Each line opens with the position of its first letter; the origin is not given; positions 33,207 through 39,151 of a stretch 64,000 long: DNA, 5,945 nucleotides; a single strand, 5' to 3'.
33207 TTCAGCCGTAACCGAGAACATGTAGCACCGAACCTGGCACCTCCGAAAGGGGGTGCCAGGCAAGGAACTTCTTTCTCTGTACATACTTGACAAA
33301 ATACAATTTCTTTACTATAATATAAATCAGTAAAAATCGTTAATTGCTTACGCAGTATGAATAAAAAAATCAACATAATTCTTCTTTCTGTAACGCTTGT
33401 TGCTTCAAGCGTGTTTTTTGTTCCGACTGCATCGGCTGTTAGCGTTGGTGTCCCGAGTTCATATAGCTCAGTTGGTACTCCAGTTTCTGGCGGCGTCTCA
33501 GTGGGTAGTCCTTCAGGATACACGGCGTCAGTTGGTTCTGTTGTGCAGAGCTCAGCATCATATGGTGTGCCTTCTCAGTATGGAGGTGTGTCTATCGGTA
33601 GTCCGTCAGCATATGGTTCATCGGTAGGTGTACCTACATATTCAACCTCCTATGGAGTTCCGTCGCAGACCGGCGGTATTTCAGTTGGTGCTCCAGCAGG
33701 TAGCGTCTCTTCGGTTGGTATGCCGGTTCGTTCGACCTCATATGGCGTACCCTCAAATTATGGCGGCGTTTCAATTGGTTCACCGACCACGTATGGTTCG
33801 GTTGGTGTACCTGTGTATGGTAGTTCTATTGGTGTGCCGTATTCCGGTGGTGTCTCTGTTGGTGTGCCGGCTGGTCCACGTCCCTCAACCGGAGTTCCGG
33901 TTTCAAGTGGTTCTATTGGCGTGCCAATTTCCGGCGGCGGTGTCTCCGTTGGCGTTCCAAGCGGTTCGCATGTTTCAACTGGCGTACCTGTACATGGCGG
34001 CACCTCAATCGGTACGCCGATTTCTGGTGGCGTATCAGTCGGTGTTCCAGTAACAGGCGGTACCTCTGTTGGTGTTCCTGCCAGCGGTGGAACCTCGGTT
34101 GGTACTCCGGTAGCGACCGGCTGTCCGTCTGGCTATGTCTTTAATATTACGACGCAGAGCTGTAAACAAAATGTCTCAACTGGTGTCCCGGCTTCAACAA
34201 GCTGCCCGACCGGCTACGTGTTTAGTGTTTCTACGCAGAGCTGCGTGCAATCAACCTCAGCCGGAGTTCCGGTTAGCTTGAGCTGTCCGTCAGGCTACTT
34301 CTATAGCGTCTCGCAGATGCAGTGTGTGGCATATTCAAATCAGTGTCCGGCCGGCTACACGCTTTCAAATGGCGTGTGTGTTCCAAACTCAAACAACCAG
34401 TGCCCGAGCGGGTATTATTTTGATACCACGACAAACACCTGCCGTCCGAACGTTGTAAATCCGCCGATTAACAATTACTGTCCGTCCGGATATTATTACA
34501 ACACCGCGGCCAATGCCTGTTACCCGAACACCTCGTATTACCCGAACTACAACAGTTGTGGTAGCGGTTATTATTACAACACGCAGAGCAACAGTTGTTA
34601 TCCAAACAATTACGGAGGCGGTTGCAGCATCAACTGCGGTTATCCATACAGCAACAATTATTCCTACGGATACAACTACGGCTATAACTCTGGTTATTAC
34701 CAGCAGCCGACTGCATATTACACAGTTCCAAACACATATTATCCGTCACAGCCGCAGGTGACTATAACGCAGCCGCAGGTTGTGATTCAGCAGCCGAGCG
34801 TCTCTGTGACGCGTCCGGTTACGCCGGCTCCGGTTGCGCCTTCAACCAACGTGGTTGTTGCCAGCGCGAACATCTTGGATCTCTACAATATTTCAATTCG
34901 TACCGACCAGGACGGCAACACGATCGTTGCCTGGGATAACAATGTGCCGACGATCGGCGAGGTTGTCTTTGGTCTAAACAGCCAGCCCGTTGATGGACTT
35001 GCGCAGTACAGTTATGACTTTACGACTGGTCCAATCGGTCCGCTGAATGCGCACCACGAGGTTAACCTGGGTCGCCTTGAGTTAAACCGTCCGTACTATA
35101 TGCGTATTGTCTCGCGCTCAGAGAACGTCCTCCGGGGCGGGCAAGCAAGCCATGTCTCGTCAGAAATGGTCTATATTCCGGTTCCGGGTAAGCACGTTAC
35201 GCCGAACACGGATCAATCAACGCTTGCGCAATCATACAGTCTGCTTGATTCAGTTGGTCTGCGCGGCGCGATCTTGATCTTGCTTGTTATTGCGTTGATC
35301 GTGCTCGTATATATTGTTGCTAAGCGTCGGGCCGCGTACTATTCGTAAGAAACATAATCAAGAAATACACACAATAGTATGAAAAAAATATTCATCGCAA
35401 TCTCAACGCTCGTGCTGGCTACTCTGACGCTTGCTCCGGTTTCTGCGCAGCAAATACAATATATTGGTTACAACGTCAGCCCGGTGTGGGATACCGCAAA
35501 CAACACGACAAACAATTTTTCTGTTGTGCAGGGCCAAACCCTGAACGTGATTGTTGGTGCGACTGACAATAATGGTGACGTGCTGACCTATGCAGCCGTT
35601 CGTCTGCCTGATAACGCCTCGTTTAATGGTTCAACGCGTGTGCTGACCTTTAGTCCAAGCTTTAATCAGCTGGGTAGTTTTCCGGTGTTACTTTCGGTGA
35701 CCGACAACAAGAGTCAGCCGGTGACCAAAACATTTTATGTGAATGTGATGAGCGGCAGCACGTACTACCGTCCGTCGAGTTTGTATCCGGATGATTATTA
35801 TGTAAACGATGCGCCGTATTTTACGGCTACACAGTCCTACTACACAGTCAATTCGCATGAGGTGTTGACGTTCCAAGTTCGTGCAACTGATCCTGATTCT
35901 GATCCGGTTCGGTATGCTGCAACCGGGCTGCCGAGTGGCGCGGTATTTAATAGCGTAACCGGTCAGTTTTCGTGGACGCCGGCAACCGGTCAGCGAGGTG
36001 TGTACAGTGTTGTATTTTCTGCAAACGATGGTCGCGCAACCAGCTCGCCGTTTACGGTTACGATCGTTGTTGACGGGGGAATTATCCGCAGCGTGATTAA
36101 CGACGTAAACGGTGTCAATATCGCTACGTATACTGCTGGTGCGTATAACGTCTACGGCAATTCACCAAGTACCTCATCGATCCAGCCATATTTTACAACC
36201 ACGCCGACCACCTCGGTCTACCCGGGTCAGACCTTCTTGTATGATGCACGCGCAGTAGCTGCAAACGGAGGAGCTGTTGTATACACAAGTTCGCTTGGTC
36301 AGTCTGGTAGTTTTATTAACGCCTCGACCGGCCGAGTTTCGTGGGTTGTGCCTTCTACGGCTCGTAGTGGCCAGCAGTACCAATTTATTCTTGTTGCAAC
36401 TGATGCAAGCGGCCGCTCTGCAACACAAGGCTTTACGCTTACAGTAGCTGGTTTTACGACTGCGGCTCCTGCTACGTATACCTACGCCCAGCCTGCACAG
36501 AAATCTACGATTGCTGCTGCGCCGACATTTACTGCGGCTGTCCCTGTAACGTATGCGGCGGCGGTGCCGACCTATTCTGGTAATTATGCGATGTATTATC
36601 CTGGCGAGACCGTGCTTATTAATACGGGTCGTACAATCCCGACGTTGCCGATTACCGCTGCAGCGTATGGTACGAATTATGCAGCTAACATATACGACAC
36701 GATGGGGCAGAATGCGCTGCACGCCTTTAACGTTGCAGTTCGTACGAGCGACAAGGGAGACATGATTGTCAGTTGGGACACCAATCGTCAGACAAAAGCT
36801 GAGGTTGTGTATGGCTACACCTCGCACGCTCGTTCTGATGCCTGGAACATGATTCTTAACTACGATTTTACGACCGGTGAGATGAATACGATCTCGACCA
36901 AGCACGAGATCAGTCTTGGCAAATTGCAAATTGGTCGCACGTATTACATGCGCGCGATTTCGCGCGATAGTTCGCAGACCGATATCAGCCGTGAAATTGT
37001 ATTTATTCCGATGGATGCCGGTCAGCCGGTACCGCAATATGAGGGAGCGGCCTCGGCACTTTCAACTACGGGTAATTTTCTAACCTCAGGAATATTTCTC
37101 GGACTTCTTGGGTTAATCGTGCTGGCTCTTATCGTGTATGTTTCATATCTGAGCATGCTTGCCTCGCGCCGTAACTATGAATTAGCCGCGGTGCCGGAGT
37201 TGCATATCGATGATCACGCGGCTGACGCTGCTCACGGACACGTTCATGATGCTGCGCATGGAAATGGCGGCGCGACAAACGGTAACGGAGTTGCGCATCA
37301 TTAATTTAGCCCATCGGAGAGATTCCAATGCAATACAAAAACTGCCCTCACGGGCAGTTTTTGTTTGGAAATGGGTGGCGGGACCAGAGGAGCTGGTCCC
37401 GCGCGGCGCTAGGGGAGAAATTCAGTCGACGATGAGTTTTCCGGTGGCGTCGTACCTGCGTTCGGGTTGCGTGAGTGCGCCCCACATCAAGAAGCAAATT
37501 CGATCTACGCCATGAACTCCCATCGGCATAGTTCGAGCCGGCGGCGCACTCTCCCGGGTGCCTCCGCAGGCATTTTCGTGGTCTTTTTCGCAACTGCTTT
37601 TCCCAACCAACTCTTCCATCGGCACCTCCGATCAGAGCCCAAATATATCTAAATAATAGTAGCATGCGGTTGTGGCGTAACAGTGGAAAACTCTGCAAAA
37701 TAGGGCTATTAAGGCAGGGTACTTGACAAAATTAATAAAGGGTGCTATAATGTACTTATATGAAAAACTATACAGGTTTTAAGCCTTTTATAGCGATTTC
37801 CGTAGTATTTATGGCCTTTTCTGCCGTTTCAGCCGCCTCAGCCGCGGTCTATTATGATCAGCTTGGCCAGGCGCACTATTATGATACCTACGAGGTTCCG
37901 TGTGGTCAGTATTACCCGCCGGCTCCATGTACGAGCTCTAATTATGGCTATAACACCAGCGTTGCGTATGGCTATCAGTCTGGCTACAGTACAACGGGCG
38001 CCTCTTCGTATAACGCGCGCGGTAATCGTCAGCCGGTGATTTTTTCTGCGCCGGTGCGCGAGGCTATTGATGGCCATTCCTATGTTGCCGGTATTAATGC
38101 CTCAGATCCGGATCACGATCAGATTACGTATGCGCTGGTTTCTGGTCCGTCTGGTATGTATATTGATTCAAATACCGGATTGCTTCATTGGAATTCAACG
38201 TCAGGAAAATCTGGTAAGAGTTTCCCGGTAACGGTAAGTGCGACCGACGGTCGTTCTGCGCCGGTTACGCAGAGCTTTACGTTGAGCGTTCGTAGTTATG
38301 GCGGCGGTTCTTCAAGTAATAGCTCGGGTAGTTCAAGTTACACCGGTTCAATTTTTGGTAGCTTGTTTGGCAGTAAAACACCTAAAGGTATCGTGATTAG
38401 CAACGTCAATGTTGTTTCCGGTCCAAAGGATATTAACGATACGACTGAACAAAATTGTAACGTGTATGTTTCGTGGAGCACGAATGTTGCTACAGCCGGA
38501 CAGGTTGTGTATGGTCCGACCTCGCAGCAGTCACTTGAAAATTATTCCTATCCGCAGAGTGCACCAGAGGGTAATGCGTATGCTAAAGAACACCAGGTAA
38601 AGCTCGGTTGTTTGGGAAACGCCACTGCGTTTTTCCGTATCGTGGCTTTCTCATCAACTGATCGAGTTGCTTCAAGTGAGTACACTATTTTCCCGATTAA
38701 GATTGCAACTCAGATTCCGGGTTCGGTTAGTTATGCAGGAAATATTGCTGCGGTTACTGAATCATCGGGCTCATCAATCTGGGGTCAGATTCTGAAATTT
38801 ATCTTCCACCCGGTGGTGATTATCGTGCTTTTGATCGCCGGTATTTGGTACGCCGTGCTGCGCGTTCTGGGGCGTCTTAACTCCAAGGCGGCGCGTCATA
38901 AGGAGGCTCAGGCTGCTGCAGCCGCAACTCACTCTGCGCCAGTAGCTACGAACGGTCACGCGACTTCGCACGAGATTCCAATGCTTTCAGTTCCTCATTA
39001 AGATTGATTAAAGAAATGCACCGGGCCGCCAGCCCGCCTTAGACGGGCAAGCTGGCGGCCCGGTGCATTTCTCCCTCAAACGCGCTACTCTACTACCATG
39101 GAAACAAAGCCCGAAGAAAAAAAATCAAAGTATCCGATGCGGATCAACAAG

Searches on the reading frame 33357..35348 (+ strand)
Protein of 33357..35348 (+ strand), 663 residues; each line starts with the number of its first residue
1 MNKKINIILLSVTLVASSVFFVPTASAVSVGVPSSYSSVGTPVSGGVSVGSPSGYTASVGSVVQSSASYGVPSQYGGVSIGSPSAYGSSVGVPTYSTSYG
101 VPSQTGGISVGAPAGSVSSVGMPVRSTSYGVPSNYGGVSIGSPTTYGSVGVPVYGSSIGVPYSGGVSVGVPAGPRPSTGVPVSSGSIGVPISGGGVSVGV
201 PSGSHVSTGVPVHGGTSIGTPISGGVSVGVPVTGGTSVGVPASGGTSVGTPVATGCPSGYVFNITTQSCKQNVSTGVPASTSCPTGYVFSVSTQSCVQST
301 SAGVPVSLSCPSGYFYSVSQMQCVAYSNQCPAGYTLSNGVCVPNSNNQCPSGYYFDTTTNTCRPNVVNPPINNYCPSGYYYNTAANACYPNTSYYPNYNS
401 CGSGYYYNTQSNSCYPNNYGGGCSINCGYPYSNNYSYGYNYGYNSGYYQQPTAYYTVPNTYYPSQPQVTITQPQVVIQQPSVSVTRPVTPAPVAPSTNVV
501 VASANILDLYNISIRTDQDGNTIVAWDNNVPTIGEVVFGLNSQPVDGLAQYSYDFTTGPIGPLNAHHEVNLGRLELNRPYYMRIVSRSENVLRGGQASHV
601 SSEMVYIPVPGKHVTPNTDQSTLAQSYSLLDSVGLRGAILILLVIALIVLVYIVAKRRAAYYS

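Call 32: search_protein_families(library=pfam, proteins=[window:33357-35348:+], max_evalue=0.01)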
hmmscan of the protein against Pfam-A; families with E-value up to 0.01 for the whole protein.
window:33357-35348:+ (663 aa): 2 families
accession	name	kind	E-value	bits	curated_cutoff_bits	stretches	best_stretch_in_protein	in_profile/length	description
PF01607.29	CBM_14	-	1e-14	54.8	22.1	0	276-301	24-49/53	Chitin binding Peritrophin-A domain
PF04942.19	CC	-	2.3e-06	28.1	20.6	1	356-380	1-24/34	CC domain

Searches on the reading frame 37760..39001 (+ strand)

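Call 32: search_protein_families(library=pfam, proteins=[window:37760-39001:+], max_evalue=0.01)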
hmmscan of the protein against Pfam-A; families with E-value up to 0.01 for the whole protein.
window:37760-39001:+ (413 aa): 2 families
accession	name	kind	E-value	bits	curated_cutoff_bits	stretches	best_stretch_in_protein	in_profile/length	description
PF05345.18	He_PIG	-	3.5e-10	40.6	24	1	93-177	3-95/96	Putative Ig domain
PF17963.7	Big_9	-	2e-05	25.8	23.6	1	110-174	24-87/89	Bacterial Ig domain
